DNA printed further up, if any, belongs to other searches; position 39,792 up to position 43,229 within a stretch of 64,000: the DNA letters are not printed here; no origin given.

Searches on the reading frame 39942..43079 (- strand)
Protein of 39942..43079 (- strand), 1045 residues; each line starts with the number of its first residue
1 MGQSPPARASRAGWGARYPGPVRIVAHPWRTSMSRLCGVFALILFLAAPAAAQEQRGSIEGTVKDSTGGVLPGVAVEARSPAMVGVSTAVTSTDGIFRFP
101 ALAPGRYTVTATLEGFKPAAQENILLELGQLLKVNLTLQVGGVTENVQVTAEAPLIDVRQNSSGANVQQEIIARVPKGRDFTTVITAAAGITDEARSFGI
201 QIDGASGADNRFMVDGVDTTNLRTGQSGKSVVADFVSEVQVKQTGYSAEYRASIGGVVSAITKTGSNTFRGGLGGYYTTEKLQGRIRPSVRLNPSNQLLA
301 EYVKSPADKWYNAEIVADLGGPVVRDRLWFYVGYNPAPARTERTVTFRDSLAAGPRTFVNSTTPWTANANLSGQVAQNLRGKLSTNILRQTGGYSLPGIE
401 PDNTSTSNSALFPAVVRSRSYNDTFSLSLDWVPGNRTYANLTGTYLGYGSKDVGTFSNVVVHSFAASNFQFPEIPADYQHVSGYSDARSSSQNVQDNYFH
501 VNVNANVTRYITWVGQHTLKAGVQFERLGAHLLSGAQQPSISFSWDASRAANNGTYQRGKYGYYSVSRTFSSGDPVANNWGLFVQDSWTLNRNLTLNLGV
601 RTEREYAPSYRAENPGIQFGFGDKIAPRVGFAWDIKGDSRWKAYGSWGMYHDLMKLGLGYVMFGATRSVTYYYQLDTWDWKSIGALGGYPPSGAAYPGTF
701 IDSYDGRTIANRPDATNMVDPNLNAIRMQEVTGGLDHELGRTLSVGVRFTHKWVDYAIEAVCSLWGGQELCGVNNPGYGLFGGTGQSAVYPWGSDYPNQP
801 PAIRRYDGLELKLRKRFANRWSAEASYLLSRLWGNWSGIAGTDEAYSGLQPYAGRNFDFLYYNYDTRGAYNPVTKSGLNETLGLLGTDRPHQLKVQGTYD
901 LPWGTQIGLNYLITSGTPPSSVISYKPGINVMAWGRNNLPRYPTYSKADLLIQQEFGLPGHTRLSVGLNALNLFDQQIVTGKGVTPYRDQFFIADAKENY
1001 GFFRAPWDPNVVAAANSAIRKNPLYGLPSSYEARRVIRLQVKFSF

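Call 58: search_protein_families(library=pfam, max_evalue=0.001, proteins=[window:39942-43079:-])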
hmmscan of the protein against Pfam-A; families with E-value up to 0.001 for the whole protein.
window:39942-43079:- (1045 aa): 3 families
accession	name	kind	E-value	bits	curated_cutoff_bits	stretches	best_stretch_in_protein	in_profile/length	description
PF25183.1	OMP_b-brl_4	-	2.3e-32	112.8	30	3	624-906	437-682/838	Outer membrane beta barrel domain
PF13620.12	CarboxypepD_reg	-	3.8e-19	69.3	32.3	1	58-139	1-82/82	Carboxypeptidase regulatory-like domain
PF13715.12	CarbopepD_reg_2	-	0.00084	19.8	32.2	0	59-136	1-74/88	CarboxypepD_reg-like domain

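Call 62: search_protein_families(library=ncbifam, max_evalue=0.001, proteins=[window:39942-43079:-])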
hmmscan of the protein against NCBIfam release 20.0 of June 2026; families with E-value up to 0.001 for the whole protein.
window:39942-43079:- (1045 aa): 0 families
